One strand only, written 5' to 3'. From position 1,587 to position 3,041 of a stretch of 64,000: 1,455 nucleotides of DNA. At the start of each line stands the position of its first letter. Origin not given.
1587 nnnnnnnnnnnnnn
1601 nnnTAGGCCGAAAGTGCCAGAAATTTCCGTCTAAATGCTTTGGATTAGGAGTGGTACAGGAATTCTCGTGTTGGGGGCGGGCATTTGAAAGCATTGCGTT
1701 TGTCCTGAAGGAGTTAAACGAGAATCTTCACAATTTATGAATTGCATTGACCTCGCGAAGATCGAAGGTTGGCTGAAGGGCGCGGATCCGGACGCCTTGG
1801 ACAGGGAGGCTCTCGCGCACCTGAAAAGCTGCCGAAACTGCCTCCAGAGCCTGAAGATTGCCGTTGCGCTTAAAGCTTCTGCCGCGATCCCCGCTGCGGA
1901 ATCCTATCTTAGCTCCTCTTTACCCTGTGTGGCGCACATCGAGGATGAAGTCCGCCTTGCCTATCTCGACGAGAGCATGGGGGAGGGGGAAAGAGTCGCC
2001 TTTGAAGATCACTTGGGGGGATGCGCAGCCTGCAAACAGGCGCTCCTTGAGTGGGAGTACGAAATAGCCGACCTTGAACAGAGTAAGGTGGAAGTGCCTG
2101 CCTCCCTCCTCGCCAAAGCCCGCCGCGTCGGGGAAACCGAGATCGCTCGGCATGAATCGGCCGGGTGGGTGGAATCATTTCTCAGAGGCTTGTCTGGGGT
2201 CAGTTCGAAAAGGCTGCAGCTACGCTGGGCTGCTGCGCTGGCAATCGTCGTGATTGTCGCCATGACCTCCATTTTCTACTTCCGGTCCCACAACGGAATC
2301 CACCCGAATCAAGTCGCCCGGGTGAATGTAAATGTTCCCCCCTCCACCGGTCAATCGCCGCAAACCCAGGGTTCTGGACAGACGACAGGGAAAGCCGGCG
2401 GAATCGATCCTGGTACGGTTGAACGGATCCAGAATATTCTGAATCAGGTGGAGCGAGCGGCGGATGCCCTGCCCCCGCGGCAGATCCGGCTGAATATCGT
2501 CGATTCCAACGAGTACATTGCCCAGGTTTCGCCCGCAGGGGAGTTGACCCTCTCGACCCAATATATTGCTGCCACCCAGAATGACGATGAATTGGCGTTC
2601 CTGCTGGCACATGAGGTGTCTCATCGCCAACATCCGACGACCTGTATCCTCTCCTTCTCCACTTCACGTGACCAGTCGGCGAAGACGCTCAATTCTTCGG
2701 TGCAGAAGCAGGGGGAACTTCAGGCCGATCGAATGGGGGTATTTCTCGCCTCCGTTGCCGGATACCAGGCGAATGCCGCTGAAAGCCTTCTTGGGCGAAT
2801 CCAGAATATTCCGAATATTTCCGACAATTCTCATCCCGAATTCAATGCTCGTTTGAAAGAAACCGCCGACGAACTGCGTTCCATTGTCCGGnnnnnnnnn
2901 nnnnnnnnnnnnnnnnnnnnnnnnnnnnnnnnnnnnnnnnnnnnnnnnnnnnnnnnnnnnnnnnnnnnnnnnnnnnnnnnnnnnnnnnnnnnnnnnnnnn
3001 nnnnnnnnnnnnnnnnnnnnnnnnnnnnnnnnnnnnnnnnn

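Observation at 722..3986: ECF-like sigma factor paired with a double-ZAS (zinc-binding anti-sigma motif) anti-sigma factor fused to a BepA-like M48 protease-TPR module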

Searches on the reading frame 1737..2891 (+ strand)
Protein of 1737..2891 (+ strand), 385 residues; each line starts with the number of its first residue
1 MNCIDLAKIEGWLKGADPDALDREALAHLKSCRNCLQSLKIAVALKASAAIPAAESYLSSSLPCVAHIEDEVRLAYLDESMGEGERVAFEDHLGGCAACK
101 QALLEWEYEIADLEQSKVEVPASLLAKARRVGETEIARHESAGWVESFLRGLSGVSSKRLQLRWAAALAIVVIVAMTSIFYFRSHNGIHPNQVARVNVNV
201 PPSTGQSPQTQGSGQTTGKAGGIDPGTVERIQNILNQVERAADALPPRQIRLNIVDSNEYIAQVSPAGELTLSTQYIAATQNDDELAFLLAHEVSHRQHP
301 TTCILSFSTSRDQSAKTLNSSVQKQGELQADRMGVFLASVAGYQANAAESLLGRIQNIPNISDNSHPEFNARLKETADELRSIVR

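Call 24: search_protein_representatives(protein=window:1737-2891:+)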
Query: 385 residues. Proteins with E-value up to 0.001 (for the whole library): 197; up to 1e-10: 4; up to 1e-30: 2. The best 150 are listed.
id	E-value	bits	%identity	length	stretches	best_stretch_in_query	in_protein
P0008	4.8e-114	397.7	52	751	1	1-385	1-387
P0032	4.4e-46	174.2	94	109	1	1-89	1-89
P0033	9.8e-13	64.5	33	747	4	218-296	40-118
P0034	5.4e-12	62.1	37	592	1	224-383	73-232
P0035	5.2e-09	52.3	35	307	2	317-382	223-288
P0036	8.3e-09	51.6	34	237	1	238-373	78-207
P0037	1.0e-08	51.3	28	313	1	11-175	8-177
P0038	1.1e-08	51.2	32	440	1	226-378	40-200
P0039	1.3e-08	51.0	35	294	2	303-377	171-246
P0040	3.4e-08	49.6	34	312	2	56-148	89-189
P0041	8.3e-08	48.3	30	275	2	226-297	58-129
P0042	9.3e-08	48.1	34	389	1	228-374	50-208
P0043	1.0e-07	48.0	31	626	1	227-384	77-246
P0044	1.5e-07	47.5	36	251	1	252-373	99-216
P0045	1.5e-07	47.4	34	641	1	224-369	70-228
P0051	1.3e-06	44.4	31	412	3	51-145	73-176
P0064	7.4e-06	41.9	29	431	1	227-342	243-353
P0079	2.4e-05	40.2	34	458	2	53-209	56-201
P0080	2.4e-05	40.2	34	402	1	16-195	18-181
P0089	4.6e-05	39.3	24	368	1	75-305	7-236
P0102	7.8e-05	38.5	28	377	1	136-296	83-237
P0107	9.2e-05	38.3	29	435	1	122-357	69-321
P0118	1.2e-04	37.9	30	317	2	70-182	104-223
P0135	1.9e-04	37.2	29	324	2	66-186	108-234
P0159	3.8e-04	36.3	32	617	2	223-296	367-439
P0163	4.2e-04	36.1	25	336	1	7-165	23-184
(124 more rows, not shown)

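Call 25: search_protein_families(library=pfam, proteins=[P0089, P0107, P0102, P0033, P0034, P0037, P0040, P0051, P0079, P0080], max_evalue=0.01)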
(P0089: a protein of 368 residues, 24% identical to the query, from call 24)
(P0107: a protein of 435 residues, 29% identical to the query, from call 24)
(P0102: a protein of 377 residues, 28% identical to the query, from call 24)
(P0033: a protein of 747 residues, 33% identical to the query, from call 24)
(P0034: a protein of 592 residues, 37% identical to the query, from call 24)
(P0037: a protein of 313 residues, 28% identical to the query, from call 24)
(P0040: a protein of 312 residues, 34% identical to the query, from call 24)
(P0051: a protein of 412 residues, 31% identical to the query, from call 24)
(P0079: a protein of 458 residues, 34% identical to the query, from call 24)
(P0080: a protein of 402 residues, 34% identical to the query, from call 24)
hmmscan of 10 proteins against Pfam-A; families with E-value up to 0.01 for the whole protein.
P0089 (368 aa): 2 families
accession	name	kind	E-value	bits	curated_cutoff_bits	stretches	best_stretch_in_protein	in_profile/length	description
PF01435.24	Peptidase_M48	-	9.9e-31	107.4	20.3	1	161-333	7-185/186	Peptidase family M48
PF23368.1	DUF7092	-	2.4e-08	34.9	24.5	1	5-80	3-74/77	Domain of unknown function (DUF7092)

P0107 (435 aa): 1 family
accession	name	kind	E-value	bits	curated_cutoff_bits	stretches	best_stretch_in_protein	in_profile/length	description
PF01435.24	Peptidase_M48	-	5.6e-28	98.5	20.3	1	178-348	5-183/186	Peptidase family M48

P0102 (377 aa): 2 families
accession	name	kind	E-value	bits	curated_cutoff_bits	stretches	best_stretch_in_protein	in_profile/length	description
PF01435.24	Peptidase_M48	-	7.4e-29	101.3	20.3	1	170-346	4-185/186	Peptidase family M48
PF13203.12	DUF2201_N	-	0.0087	16.1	23.2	0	192-246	26-79/271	Putative metallopeptidase domain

P0033 (747 aa): 3 families
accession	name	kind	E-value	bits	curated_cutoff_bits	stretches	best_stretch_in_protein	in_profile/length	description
PF01435.24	Peptidase_M48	-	2.4e-44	151.8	20.3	3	65-231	18-184/186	Peptidase family M48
PF13203.12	DUF2201_N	-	0.0039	17.3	23.2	0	106-125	58-77/271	Putative metallopeptidase domain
PF01557.24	FAA_hydrolase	-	0.0048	17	23.9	0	333-369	40-75/214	Fumarylacetoacetate (FAA) hydrolase C-terminal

P0034 (592 aa): 14 families
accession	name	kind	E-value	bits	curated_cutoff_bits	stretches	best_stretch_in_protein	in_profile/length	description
PF01435.24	Peptidase_M48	-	4.9e-21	75.8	20.3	1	77-228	4-185/186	Peptidase family M48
PF00515.34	TPR_1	-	2.8e-12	46.3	27.8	1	385-409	3-27/34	Tetratricopeptide repeat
PF07719.23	TPR_2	-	6.6e-11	41.9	27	1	384-409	2-27/34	Tetratricopeptide repeat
PF14559.12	TPR_19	-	6.3e-09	36.5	25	2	332-381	8-57/68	Tetratricopeptide repeat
PF13431.12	TPR_17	-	1.2e-08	35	24.4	1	338-369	2-33/34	Tetratricopeptide repeat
PF13432.12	TPR_16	-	1.4e-07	32.3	32.7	1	331-377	13-59/65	Tetratricopeptide repeat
PF13181.12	TPR_8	-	6.2e-07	29.5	25.7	0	385-409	3-27/34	Tetratricopeptide repeat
PF13414.12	TPR_11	-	2.8e-06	27.4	26.8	1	328-363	7-42/42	TPR repeat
PF13424.12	TPR_12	-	6.1e-06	26.8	30.1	1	350-409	4-71/77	Tetratricopeptide repeat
PF13428.12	TPR_14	-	8.9e-06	26.3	23.5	0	385-418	3-40/44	Tetratricopeptide repeat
PF13176.12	TPR_7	-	3.7e-05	23.9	27.9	0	351-378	1-30/36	Tetratricopeptide repeat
PF25068.1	ARM_TT21_4th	-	0.00028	21.6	30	1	356-409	6-58/153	Tetratricopeptide repeat protein 21 forth ARM domain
PF13429.12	TPR_15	-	0.0019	18.1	26.2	1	332-402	163-233/280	Tetratricopeptide repeat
PF12895.13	ANAPC3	-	0.0097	16.6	27.2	0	332-408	6-81/82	Anaphase-promoting complex, cyclosome, subunit 3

P0037 (313 aa): 1 family
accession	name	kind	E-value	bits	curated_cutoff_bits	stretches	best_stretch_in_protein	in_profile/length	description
PF13490.11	zf-HC2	-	5.4e-09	36.4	22.2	1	75-101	8-34/35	Putative zinc-finger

P0040 (312 aa): 2 families
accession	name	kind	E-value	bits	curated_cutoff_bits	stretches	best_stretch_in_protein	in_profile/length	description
PF13490.11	zf-HC2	-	5e-17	62.1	22.2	2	10-40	5-35/35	Putative zinc-finger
PF22554.1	Chap-C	-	0.0013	19.8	27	0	117-148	55-86/91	TY-Chap C-terminal domain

P0051 (412 aa): 2 families
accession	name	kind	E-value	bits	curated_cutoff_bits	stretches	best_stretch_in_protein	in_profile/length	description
PF13490.11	zf-HC2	-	1e-23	83.4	22.2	3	9-38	6-35/35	Putative zinc-finger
PF24333.1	DUF7501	-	0.0034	18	27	0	29-50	29-50/58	Family of unknown function (DUF7501)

P0079 (458 aa): 1 family
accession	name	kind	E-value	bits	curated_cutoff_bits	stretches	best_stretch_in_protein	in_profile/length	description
PF13490.11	zf-HC2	-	2.5e-06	27.9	22.2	0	16-38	13-35/35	Putative zinc-finger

P0080 (402 aa): 1 family
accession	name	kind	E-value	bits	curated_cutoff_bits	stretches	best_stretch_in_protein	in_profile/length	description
PF13490.11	zf-HC2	-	2.2e-06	28.1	22.2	1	66-94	6-34/35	Putative zinc-finger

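Call 43: find_encoding_contigs(protein=P0051, flank=4000, max_places=2)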
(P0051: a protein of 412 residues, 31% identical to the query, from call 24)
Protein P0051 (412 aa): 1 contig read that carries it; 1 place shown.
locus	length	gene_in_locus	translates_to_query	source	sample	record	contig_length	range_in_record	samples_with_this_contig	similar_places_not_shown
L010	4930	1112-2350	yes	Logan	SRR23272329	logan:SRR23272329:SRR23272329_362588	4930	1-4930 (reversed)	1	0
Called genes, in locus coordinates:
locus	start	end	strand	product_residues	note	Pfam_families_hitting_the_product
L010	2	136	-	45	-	?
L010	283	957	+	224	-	PF04542:Sigma70_r2, PF04545:Sigma70_r4, PF08281:Sigma70_r4_2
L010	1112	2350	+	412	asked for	PF13490:zf-HC2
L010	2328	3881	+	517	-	-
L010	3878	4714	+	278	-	PF09922:LiaF-like_C (weak)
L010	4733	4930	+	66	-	?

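Call 58: find_encoding_contigs(protein=P0037, flank=4000, max_places=2)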
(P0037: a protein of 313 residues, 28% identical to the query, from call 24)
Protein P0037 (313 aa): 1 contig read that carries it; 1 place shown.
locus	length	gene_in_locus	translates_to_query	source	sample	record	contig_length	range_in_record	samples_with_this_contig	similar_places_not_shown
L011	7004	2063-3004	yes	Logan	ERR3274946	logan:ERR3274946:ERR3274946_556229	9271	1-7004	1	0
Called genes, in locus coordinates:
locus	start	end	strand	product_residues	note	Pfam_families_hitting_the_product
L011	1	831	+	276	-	?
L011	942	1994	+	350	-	-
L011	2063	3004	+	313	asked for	PF13490:zf-HC2 (faint)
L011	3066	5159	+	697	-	-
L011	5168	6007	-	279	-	PF04536:TPM_phosphatase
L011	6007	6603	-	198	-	PF04011:LemA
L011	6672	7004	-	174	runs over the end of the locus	PF14060:DUF4252 (weak)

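Call 59: find_encoding_contigs(protein=P0080, flank=4000, max_places=2)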
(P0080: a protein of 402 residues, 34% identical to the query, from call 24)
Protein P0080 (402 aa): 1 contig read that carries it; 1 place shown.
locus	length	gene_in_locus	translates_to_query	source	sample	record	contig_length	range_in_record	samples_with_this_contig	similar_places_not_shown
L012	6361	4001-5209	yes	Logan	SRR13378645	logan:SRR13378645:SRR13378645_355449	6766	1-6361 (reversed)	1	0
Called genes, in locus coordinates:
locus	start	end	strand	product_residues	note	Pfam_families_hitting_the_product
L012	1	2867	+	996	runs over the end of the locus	PF17874:TPR_MalT, PF13424:TPR_12, PF13424:TPR_12, PF13424:TPR_12, PF13424:TPR_12, PF13424:TPR_12, PF13424:TPR_12, PF12770:CHAT, +20 more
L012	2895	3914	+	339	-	-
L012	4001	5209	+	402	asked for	PF13490:zf-HC2 (weak)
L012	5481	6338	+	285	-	PF00800:PDT, PF01842:ACT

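Call 60: find_encoding_contigs(protein=P0079, flank=4000, max_places=2)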
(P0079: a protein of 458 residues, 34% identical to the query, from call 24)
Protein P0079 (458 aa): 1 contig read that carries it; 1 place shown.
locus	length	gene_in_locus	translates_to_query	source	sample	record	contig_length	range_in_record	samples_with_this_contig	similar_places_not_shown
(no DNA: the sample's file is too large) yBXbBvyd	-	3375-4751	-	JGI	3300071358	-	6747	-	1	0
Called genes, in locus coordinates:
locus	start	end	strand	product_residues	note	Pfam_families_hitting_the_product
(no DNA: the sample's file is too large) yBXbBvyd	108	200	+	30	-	-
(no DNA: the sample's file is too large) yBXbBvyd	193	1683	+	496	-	PF20308:TPR-S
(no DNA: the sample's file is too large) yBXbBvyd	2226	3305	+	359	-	-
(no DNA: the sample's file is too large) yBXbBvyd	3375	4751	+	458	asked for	PF13490:zf-HC2 (faint)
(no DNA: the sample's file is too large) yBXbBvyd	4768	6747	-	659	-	?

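Call 63: search_protein_families(library=pfam, proteins=[L011:942-1991:+, L012:2895-3911:+, L010:283-954:+], max_evalue=5)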
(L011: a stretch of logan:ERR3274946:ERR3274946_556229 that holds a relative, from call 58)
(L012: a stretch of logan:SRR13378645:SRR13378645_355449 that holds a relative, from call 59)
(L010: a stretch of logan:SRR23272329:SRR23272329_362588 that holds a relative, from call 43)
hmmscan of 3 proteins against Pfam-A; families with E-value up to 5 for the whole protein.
L011:942-1991:+ (350 aa): 0 families

L012:2895-3911:+ (339 aa): 3 families
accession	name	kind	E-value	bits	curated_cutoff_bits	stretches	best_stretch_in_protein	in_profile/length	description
PF04542.20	Sigma70_r2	-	0.006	16.8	24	1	61-113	20-68/71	Sigma-70 region 2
PF21291.3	CYNS_N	-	0.03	14.7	27.1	1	279-323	18-66/69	Cyanate hydratase, N-terminal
PF25715.1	Mycobacteriophage_Gp67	-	0.26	11.8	27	1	178-199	3-25/42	Mycobacteriophage L5 Gene 67 protein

L010:283-954:+ (224 aa): 10 families
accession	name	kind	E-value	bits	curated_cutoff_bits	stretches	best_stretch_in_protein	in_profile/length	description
PF04542.20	Sigma70_r2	-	2.1e-18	66.3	24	1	54-120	1-69/71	Sigma-70 region 2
PF08281.18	Sigma70_r4_2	-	1.5e-16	60.2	25.7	1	164-214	3-53/54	Sigma-70, region 4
PF04545.22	Sigma70_r4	-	2e-11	43.6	24.1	1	168-217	1-50/50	Sigma-70, region 4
PF07638.17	Sigma70_ECF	-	0.0016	18.8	21.1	1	150-219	118-183/185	ECF sigma factor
PF22233.2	PhyR_sigma-like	-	0.0018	18.5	27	1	177-215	9-47/50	Response regulator PhyR, sigma-like domain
PF13384.12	HTH_23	-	0.0068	16.6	24.6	1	173-211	3-41/50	Homeodomain-like domain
PF25787.1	HTH_SB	-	0.033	14.4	43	1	172-206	7-41/53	Sleeping Beauty transposase HTH domain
PF00196.25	GerE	-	0.038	14.1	23.5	1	180-211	10-41/57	Bacterial regulatory proteins, luxR family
PF14493.12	HTH_40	-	0.093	13.5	27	1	186-211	11-36/89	Helix-turn-helix domain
PF13518.12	HTH_28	-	0.18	12.4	25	1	177-213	2-38/52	Helix-turn-helix domain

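Call 64: search_protein_families(library=ncbifam, proteins=[L011:942-1991:+, L012:2895-3911:+], max_evalue=5)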
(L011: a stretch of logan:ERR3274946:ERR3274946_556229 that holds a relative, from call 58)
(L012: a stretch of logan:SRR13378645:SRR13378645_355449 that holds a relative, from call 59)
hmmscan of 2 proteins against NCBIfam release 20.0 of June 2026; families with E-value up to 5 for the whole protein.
L011:942-1991:+ (350 aa): 5 families
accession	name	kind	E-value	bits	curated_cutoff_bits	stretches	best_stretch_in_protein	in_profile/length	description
TIGR02937.1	sigma70-ECF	superfamily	0.0012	18.5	42.9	1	100-256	42-134/165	sigma-70 family RNA polymerase sigma factor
TIGR02479.1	FliA_WhiG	subfamily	0.0078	16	189.6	1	145-261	83-197/224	FliA/WhiG family RNA polymerase sigma factor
NF005413.0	PRK06986.1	subfamily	0.074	12.9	201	1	159-259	114-208/241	RNA polymerase sigma factor FliA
NF008892.0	PRK11924.2-1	equivalog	0.11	12.1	291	1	103-138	60-94/203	RNA polymerase sigma factor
NF005809.0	PRK07670.1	equivalog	0.13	11.8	326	1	154-261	118-224/255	FliA/WhiG family RNA polymerase sigma factor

L012:2895-3911:+ (339 aa): 2 families
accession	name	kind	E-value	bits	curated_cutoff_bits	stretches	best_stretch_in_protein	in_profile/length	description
TIGR02937.1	sigma70-ECF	superfamily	1.3e-09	37.9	42.9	1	39-293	12-149/165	sigma-70 family RNA polymerase sigma factor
TIGR02989.1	Sig-70_gvs1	subfamily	0.013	15.4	124.55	1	59-132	23-90/158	RNA polymerase sigma-70 factor, Rhodopirellula/Verrucomicrobium family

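Call 69: search_protein_families(library=pfam, proteins=[P0064, P0159, P0163, P0118, P0135], max_evalue=0.1)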
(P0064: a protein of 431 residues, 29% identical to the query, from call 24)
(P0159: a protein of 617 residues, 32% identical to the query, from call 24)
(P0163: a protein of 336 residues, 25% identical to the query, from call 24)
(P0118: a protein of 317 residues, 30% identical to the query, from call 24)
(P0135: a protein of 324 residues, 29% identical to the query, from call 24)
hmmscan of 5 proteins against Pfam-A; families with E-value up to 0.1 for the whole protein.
P0064 (431 aa): 1 family
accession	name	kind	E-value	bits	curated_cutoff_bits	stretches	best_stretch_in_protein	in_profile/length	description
PF01435.24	Peptidase_M48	-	4.7e-21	75.9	20.3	1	248-423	8-183/186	Peptidase family M48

P0159 (617 aa): 1 family
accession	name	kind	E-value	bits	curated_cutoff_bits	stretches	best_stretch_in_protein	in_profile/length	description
PF01435.24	Peptidase_M48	-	5.2e-25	88.8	20.3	1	374-551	6-185/186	Peptidase family M48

P0163 (336 aa): 1 family
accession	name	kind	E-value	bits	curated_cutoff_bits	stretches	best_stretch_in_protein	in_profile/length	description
PF13490.11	zf-HC2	-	4.4e-08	33.5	22.2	2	90-116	8-34/35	Putative zinc-finger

P0118 (317 aa): 2 families
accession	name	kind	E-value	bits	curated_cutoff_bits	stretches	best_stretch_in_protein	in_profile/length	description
PF13490.11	zf-HC2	-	1.1e-14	54.6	22.2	2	11-40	6-35/35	Putative zinc-finger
PF17810.6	Arg_decarb_HB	-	0.055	14.2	23.3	0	5-39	30-64/84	Arginine decarboxylase helical bundle domain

P0135 (324 aa): 3 families
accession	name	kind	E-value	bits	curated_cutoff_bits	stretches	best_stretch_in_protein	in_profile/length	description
PF13490.11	zf-HC2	-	1.6e-11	44.5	22.2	2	118-142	11-35/35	Putative zinc-finger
PF22554.1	Chap-C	-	0.0017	19.4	27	0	31-57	62-88/91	TY-Chap C-terminal domain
PF24333.1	DUF7501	-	0.0018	18.8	27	0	21-49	20-47/58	Family of unknown function (DUF7501)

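Call 71: find_encoding_contigs(protein=P0163, flank=3000, max_places=2)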
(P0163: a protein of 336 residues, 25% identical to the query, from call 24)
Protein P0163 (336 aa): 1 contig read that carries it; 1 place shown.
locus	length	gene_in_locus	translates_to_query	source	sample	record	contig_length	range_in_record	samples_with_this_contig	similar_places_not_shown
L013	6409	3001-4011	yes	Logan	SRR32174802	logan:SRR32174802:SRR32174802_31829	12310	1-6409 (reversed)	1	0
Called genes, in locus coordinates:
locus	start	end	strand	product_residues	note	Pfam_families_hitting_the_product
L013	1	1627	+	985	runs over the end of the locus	PF00082:Peptidase_S8 (faint)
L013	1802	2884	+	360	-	-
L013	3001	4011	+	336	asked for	PF13490:zf-HC2 (faint)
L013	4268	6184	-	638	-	PF00561:Abhydrolase_1 (faint), PF26549:Tricorn_N (faint), PF26550:Tricorn_2nd (faint), PF05448:AXE1 (weak), PF01738:DLH, PF02129:Peptidase_S15, PF20434:BD-FAE, PF00326:Peptidase_S9, +1 more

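Call 72: find_encoding_contigs(protein=P0118, flank=3000, max_places=2)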
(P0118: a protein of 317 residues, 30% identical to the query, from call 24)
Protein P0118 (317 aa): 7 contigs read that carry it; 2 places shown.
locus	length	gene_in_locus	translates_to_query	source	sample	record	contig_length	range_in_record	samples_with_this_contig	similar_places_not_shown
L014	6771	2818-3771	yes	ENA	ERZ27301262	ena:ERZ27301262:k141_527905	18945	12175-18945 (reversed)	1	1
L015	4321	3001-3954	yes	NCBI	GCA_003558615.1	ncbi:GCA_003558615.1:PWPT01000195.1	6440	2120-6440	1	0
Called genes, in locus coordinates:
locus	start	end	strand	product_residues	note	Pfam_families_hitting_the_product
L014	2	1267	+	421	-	?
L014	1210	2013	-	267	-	PF01209:Ubie_methyltran, PF08241:Methyltransf_11, PF13649:Methyltransf_25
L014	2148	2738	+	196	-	PF07638:Sigma70_ECF (faint), PF04542:Sigma70_r2, PF08281:Sigma70_r4_2, PF04545:Sigma70_r4, PF22233:PhyR_sigma-like (faint), PF25787:HTH_SB (weak)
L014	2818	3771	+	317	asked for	PF13490:zf-HC2 (weak)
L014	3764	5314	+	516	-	-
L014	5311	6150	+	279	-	PF09922:LiaF-like_C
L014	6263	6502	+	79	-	-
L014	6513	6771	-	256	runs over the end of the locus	PF01887:SAM_HAT_N, PF20257:SAM_HAT_C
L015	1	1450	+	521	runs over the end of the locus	PF05193:Peptidase_M16_C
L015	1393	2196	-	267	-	PF01209:Ubie_methyltran, PF08241:Methyltransf_11, PF13649:Methyltransf_25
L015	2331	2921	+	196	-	PF07638:Sigma70_ECF (faint), PF04542:Sigma70_r2, PF08281:Sigma70_r4_2, PF04545:Sigma70_r4, PF22233:PhyR_sigma-like (faint), PF25787:HTH_SB (weak)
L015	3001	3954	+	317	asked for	PF13490:zf-HC2 (weak)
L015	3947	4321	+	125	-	?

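Call 73: search_protein_families(library=ncbifam, proteins=[L013:1802-2881:+], max_evalue=5)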
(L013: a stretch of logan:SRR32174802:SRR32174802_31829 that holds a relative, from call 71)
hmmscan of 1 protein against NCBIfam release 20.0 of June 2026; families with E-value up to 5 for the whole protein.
L013:1802-2881:+ (360 aa): 2 families
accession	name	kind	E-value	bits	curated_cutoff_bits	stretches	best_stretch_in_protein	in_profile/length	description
TIGR02479.1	FliA_WhiG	subfamily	0.0007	19.4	189.6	1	157-264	92-197/224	FliA/WhiG family RNA polymerase sigma factor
NF005413.0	PRK06986.1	subfamily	0.0067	16.3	201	1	219-264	165-210/241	RNA polymerase sigma factor FliA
